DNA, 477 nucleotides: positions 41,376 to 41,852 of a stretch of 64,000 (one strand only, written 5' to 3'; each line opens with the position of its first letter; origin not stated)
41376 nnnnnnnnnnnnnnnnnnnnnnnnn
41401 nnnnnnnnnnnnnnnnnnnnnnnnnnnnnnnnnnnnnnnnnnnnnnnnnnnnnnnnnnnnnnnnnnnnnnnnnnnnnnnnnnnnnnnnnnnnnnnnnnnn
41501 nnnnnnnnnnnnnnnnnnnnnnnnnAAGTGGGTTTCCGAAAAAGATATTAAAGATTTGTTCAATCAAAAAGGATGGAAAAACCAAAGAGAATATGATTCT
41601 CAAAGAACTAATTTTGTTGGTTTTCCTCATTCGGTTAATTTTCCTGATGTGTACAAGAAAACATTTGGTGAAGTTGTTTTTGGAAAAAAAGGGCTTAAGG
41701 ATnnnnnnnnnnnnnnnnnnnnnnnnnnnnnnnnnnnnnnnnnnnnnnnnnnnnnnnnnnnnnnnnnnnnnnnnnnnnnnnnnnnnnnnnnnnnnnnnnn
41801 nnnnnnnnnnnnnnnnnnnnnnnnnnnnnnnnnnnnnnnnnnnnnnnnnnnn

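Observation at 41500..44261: Unclassified ~55-aa C-terminal repeat module on both helicases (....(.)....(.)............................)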

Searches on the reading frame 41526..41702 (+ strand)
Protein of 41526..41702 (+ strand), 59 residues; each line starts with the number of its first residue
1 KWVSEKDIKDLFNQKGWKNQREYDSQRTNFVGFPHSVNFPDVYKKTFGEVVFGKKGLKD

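Call 19: search_protein_representatives(alignment_id=A1)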
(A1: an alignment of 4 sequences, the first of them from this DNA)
Query: 4 sequences, 57 profile positions. Proteins with E-value up to 0.001 (for the whole library): 31; up to 1e-10: 17; up to 1e-30: 3. The best 31 are listed.
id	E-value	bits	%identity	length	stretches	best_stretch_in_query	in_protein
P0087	1.1e-111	380.8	-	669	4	1-56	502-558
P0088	3.0e-72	254.4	-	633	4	2-56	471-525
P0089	3.9e-43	161.2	-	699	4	3-55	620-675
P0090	1.2e-30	121.2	-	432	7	21-52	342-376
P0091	7.3e-28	112.3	-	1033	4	1-52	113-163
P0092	2.1e-23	98.0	-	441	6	21-54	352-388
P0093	2.4e-23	97.9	-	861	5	21-54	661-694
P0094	4.8e-23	96.9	-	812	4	1-52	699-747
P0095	1.2e-21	92.4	-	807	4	18-42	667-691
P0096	4.7e-20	87.3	-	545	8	12-53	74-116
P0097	7.4e-18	80.3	-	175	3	18-53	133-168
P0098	8.7e-16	73.6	-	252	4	2-49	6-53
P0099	1.9e-15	72.5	-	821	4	18-51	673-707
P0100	8.9e-13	64.0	-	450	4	21-54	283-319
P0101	1.7e-12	63.1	-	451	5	21-54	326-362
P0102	3.8e-12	62.0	-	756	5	4-56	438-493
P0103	1.1e-11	60.4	-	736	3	18-53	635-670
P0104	2.0e-10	56.5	-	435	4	22-48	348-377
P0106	3.9e-10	55.5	-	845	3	2-54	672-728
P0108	2.0e-07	46.9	-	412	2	19-54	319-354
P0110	1.0e-06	44.6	-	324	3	22-53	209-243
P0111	1.1e-06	44.5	-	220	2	2-49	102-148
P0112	1.1e-05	41.2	-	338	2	23-49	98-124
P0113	1.5e-05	40.8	-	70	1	18-52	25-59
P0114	2.0e-05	40.5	-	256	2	8-53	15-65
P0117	4.0e-04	36.3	-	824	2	22-51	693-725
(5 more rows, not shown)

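Call 22: search_protein_families(library=pfam, proteins=[P0088, P0089, P0090, P0091, P0093, P0094, P0096, P0097, P0098, P0102], max_evalue=0.1)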
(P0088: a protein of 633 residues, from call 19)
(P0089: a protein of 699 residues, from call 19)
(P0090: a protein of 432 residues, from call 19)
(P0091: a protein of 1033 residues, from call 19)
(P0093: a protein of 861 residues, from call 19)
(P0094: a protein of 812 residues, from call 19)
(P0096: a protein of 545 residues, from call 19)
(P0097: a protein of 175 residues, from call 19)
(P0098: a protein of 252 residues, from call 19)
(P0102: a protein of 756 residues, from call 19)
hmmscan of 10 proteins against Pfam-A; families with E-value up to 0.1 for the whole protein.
P0088 (633 aa): 7 families
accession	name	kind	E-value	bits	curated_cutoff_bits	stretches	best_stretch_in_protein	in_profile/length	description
PF04851.21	ResIII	-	3.4e-29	102.3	22.5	1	8-158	6-164/164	Type III restriction enzyme, res subunit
PF00271.37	Helicase_C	-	9.1e-12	45.7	23.5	1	240-335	10-108/110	Helicase conserved C-terminal domain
PF00270.35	DEAD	-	3.2e-08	33.9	26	1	13-163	3-166/167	DEAD/DEAH box helicase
PF18766.7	SWI2_SNF2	-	1.1e-07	32.1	26.7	1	10-194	2-193/221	SWI2/SNF2 ATPase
PF00176.29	SNF2-rel_dom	-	1.3e-05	24.9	24.9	1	27-166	20-173/290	SNF2-related domain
PF16203.11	ERCC3_RAD25_C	-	0.00066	19.5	27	1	232-336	45-151/248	ERCC3/RAD25/XPB C-terminal helicase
PF13307.12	Helicase_C_2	-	0.01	16.3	25.3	1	248-312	11-84/170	Helicase C-terminal domain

P0089 (699 aa): 6 families
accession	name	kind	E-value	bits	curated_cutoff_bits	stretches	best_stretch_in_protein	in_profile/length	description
PF04851.21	ResIII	-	3.5e-22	79.5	22.5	1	32-176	2-160/164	Type III restriction enzyme, res subunit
PF00271.37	Helicase_C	-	6.5e-13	49.3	23.5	1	261-354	14-108/110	Helicase conserved C-terminal domain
PF00270.35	DEAD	-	9.4e-11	42.2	26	1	43-176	9-158/167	DEAD/DEAH box helicase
PF18766.7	SWI2_SNF2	-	0.0008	19.6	26.7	1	38-221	2-196/221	SWI2/SNF2 ATPase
PF13191.12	AAA_16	-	0.033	15.1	32.6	1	39-92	9-63/167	AAA ATPase domain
PF00004.35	AAA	-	0.069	14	21.2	0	59-157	4-72/131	ATPase family associated with various cellular activities (AAA)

P0090 (432 aa): 0 families

P0091 (1033 aa): 6 families
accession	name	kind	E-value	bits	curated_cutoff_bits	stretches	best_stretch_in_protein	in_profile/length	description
PF01541.30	GIY-YIG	-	7.7e-09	36.2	22.6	1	939-1026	2-78/78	GIY-YIG catalytic domain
PF00176.29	SNF2-rel_dom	-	1.7e-08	34.3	24.9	1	489-655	29-195/290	SNF2-related domain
PF04851.21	ResIII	-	1.7e-07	31.7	22.5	1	470-624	20-163/164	Type III restriction enzyme, res subunit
PF00271.37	Helicase_C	-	6e-05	23.7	23.5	1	727-824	11-110/110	Helicase conserved C-terminal domain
PF00270.35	DEAD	-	0.0013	18.9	26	1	484-626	21-162/167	DEAD/DEAH box helicase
PF02799.21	NMT_C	-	0.008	16.3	27.9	1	528-563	154-190/198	Myristoyl-CoA:protein N-myristoyltransferase, C-terminal domain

P0093 (861 aa): 5 families
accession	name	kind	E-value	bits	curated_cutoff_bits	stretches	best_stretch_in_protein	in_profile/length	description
PF04851.21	ResIII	-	0.0022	18.4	22.5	1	36-181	3-139/164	Type III restriction enzyme, res subunit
PF00270.35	DEAD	-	0.0044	17.2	26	1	55-188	18-138/167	DEAD/DEAH box helicase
PF25199.1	nSTAND_NTPase5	-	0.012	15.8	34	1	52-86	42-75/145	Novel STAND NTPase 5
PF02562.22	PhoH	-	0.028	14.3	27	1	41-97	9-65/205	PhoH-like protein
PF13476.12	AAA_23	-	0.053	14.6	27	0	52-73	20-41/201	AAA domain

P0094 (812 aa): 5 families
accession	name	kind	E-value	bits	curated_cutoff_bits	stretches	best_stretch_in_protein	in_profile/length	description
PF00270.35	DEAD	-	2.1e-05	24.7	26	1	52-220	18-162/167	DEAD/DEAH box helicase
PF04851.21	ResIII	-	4.1e-05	24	22.5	1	38-185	8-140/164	Type III restriction enzyme, res subunit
PF02562.22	PhoH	-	0.02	14.8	27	1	35-96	6-67/205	PhoH-like protein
PF19574.5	LolA_3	-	0.02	14.7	23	1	495-574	100-179/192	Outer membrane lipoprotein carrier protein LolA-like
PF01466.24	Skp1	-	0.053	13.8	22.3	0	565-595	9-39/48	Skp1 family, dimerisation domain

P0096 (545 aa): 1 family
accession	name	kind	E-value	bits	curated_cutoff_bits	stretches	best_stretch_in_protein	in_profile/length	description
PF16787.10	NDC10_II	-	0.031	13.8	26.3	0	170-236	138-198/317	Centromere DNA-binding protein complex CBF3 subunit, domain 2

P0097 (175 aa): 2 families
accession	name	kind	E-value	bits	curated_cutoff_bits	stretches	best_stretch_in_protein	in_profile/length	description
PF12833.13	HTH_18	-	0.019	15.7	33.6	0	149-165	13-29/80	Helix-turn-helix domain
PF00165.29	HTH_AraC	-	0.045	14.4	26.6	0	149-164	26-41/42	Bacterial regulatory helix-turn-helix proteins, AraC family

P0098 (252 aa): 0 families

P0102 (756 aa): 6 families
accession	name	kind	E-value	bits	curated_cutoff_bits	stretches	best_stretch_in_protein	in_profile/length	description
PF04851.21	ResIII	-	2.5e-25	89.7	22.5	1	12-168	3-164/164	Type III restriction enzyme, res subunit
PF18766.7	SWI2_SNF2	-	9.6e-12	45.5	26.7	1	22-223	7-214/221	SWI2/SNF2 ATPase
PF00271.37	Helicase_C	-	3.3e-11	43.8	23.5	1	254-352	11-109/110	Helicase conserved C-terminal domain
PF00270.35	DEAD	-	6.9e-10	39.4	26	1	21-170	4-163/167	DEAD/DEAH box helicase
PF13307.12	Helicase_C_2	-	0.0041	17.6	25.3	0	253-326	4-82/170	Helicase C-terminal domain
PF21298.3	TopBP1_BRCT0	-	0.06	14.1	27.5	0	215-266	28-80/96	TopBP1, BRCT0 domain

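Call 35: find_homologous_proteins(query=A4, max_evalue=0.001)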
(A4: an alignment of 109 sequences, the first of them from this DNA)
Query A4 (109 sequences) (54 aa, profile of the alignment): 1 proteins with E <= 0.001 among 131 candidates.
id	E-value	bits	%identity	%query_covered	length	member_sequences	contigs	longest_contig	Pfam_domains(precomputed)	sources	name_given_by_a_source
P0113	1.3e-4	40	31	65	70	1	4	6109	-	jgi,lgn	jgi:antitoxin component HigA of HigAB toxin-antitoxin module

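Call 41: find_encoding_contigs(protein=P0088, flank=8000, max_places=4)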
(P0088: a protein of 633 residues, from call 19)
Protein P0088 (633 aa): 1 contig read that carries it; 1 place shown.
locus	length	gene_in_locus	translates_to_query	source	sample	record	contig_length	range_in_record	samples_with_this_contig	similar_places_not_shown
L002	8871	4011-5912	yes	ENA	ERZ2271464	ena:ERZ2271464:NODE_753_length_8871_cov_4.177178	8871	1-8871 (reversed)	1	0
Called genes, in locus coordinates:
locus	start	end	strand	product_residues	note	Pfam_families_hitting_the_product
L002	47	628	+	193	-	-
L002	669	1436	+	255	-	PF00459:Inositol_P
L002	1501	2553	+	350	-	PF13793:Pribosyltran_N, PF14572:Pribosyl_synth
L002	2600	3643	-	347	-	PF02646:RmuC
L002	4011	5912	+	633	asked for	PF00176:SNF2-rel_dom (weak), PF00270:DEAD, PF04851:ResIII, PF18766:SWI2_SNF2, PF00271:Helicase_C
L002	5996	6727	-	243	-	PF00929:RNase_T, PF01612:DNA_pol_A_exo1, PF20600:ExoX-like_C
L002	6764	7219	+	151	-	PF09424:YqeY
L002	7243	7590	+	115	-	PF04020:Phage_holin_4_2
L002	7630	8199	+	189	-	PF09335:VTT_dom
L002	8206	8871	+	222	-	?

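Call 43: find_encoding_contigs(protein=P0089, flank=8000, max_places=4)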
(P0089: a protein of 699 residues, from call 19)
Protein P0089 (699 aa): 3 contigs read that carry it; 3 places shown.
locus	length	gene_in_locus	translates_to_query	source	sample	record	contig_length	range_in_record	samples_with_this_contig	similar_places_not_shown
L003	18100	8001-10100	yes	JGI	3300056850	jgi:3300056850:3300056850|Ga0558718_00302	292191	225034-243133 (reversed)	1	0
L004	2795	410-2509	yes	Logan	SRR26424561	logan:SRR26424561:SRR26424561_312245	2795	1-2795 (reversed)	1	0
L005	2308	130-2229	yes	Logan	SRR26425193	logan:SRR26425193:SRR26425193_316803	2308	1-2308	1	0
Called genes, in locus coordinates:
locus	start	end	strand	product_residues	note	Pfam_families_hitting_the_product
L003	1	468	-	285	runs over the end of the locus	-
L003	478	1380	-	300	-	PF00294:PfkB, PF08543:Phos_pyr_kin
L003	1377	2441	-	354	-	PF00356:LacI, PF00532:Peripla_BP_1, PF13407:Peripla_BP_4, PF13377:Peripla_BP_3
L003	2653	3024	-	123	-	-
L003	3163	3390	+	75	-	-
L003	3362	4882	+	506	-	PF00239:Resolvase, PF07508:Recombinase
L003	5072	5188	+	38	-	-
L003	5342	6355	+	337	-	PF13793:Pribosyltran_N, PF00156:Pribosyltran, PF14572:Pribosyl_synth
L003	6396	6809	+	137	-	-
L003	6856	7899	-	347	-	PF02646:RmuC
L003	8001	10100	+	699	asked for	PF00270:DEAD, PF04851:ResIII, PF00271:Helicase_C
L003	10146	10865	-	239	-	PF00929:RNase_T, PF01612:DNA_pol_A_exo1 (weak), PF20600:ExoX-like_C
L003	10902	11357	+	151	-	PF09424:YqeY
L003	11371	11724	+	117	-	PF04020:Phage_holin_4_2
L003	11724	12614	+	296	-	PF03690:MYG1_exonuc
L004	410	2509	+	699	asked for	PF00270:DEAD, PF04851:ResIII, PF00271:Helicase_C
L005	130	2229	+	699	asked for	PF00270:DEAD, PF04851:ResIII, PF00271:Helicase_C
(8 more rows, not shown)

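Call 45: search_solved_structures(query=A4, max_evalue=10, show_alignments=2)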
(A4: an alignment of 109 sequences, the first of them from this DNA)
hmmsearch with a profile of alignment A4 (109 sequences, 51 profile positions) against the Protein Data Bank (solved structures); distinct sequences matched with E-value up to 10: 2.
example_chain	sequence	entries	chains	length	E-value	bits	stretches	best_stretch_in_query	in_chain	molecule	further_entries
5ca5_A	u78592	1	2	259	0.075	16.2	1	24-47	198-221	NONO-1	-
8d49_A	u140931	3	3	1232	0.96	12.7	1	37-49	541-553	OrfB_Zn_ribbon domain-containing protein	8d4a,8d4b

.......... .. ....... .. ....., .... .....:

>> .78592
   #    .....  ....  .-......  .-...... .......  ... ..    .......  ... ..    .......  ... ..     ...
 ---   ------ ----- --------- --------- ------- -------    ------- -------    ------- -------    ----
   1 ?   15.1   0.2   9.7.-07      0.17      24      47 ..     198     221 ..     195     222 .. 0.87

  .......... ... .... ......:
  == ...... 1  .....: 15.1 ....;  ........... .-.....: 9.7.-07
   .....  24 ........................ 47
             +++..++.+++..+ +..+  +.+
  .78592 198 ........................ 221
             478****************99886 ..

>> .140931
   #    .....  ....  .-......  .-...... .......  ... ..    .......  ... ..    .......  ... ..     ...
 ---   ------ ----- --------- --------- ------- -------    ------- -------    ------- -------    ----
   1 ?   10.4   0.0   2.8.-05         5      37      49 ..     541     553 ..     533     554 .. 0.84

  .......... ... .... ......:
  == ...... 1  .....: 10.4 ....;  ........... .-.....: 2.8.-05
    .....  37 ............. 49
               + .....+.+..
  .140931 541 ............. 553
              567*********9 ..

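Call 53: search_protein_families(library=phrogs, proteins=[P0090, P0096, P0098], max_evalue=0.01)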
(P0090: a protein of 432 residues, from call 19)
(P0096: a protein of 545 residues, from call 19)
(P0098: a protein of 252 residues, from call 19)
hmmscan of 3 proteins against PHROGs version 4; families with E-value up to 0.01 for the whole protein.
P0090 (432 aa): 1 family
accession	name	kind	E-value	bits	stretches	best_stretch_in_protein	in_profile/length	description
phrog_24513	-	unknown function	0.0096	17.3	0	98-147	39-85/93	-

P0096 (545 aa): 2 families
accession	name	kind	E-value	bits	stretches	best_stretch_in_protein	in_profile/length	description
phrog_22241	-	unknown function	1.9e-07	31.9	0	245-264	29-48/73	-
phrog_35978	-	unknown function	0.00043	21.3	0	57-77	33-53/62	-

P0098 (252 aa): 0 families

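Call 61: search_protein_families(library=pfam, proteins=[P0100, P0101, P0110, P0112, P0114, P0106, P0108, P0111, P0104, P0117], max_evalue=0.01)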
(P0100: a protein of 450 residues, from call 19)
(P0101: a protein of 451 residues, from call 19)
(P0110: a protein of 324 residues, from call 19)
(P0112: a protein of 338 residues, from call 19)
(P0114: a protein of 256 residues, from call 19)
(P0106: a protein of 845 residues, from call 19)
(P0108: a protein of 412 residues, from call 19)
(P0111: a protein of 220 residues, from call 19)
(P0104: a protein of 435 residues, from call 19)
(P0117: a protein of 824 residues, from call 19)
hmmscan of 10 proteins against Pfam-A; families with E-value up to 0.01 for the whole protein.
P0100 (450 aa): 3 families
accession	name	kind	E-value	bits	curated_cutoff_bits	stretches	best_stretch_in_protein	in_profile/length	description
PF01541.30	GIY-YIG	-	9.1e-13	48.8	22.6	1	24-104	2-74/78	GIY-YIG catalytic domain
PF07878.17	RHH_5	-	0.0027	17.8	26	0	328-343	10-25/43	CopG-like RHH_1 or ribbon-helix-helix domain, RHH_5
PF03869.20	Arc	-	0.0084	16.4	20.4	0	329-348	14-33/50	Arc-like DNA binding domain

P0101 (451 aa): 1 family
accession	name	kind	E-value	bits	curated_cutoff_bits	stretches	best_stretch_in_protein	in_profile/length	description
PF01541.30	GIY-YIG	-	4.6e-12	46.5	22.6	1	25-106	1-74/78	GIY-YIG catalytic domain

P0110 (324 aa): 1 family
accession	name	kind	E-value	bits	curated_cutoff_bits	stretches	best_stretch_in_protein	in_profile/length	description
PF01541.30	GIY-YIG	-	0.00042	21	22.6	1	2-83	2-74/78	GIY-YIG catalytic domain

P0112 (338 aa): 1 family
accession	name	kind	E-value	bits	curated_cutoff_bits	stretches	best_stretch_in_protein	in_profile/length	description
PF02945.21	Endonuclease_7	-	1.1e-22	80.1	23.6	1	224-301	3-81/82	Recombination endonuclease VII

P0114 (256 aa): 1 family
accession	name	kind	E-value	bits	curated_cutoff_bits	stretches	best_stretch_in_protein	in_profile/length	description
PF02945.21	Endonuclease_7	-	1.6e-19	70.1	23.6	1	170-245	4-80/82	Recombination endonuclease VII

P0106 (845 aa): 4 families
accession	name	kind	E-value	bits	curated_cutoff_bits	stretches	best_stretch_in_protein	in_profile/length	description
PF04851.21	ResIII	-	2.6e-05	24.7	22.5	1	4-174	2-151/164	Type III restriction enzyme, res subunit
PF00270.35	DEAD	-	0.002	18.3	26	0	23-186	13-160/167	DEAD/DEAH box helicase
PF00271.37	Helicase_C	-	0.0037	18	23.5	0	335-376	68-109/110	Helicase conserved C-terminal domain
PF07106.19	TBPIP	-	0.0093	16.3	22.8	0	492-521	10-38/62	TBPIP/Hop2 winged helix domain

P0108 (412 aa): 0 families

P0111 (220 aa): 0 families

P0104 (435 aa): 0 families

P0117 (824 aa): 3 families
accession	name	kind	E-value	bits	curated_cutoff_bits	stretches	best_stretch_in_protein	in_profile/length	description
PF04851.21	ResIII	-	1.9e-05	25.1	22.5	1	34-187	3-143/164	Type III restriction enzyme, res subunit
PF00270.35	DEAD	-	3.2e-05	24.2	26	1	39-188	4-135/167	DEAD/DEAH box helicase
PF13401.12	AAA_22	-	0.0016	19.2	27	0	52-183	8-97/130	AAA domain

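Call 63: find_encoding_contigs(protein=P0091, flank=8000, max_places=2)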
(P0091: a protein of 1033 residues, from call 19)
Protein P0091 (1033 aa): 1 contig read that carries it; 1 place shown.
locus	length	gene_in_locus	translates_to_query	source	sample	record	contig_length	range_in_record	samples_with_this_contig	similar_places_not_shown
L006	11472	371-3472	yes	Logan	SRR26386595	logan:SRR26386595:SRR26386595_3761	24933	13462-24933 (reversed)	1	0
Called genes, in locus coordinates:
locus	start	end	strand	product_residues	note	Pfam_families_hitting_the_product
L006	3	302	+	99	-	?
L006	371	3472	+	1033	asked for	PF00176:SNF2-rel_dom, PF04851:ResIII (weak), PF01541:GIY-YIG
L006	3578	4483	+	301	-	PF00145:DNA_methylase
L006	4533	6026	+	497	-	PF00270:DEAD, PF04851:ResIII, PF00271:Helicase_C (weak)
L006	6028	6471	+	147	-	-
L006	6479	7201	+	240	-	-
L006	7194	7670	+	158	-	-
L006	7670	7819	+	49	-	-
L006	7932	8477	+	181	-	-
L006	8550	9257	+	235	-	-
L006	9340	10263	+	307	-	PF03477:ATP-cone, PF00268:Ribonuc_red_sm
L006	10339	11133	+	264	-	PF13392:HNH_3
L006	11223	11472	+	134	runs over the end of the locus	PF00268:Ribonuc_red_sm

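Call 64: find_encoding_contigs(protein=P0100, flank=8000, max_places=2)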
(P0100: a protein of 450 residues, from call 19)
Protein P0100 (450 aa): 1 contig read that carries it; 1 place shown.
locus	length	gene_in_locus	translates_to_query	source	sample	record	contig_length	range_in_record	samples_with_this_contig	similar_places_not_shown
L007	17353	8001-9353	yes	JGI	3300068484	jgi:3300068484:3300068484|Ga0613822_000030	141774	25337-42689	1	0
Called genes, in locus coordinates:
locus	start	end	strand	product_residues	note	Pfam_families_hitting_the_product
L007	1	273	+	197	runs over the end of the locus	-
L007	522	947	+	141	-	-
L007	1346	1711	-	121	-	-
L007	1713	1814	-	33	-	-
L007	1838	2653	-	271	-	-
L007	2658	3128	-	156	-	-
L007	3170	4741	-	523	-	-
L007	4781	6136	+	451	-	PF01541:GIY-YIG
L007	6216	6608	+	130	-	-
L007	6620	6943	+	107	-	PF27281:DevT_C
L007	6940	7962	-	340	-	-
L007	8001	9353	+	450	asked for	PF01541:GIY-YIG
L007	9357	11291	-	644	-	-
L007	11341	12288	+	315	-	PF01541:GIY-YIG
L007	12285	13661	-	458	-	-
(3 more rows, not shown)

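Call 65: find_encoding_contigs(protein=P0112, flank=8000, max_places=2)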
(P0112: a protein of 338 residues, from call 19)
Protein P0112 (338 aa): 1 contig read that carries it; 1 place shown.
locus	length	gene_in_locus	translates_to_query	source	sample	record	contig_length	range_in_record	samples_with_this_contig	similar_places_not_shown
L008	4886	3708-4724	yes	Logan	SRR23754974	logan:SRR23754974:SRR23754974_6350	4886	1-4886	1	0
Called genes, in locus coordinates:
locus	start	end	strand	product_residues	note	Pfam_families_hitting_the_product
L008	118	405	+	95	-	-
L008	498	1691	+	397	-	-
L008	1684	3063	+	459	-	PF13481:AAA_25 (weak), PF03796:DnaB_C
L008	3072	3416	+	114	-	-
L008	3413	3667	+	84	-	-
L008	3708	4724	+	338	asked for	PF02945:Endonuclease_7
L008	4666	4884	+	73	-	?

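Call 86: find_related_loci(query=P0100, collection=viral_contigs, flank=4000)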
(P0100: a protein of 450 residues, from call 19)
Query P0100 (450 aa) in viral_contigs; peptide patterns used: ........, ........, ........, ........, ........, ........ (x = any residue, [..] = any of these).
7 stretches matched a pattern, but none encodes a relative of the query by tblastn (E <= 1e-3).
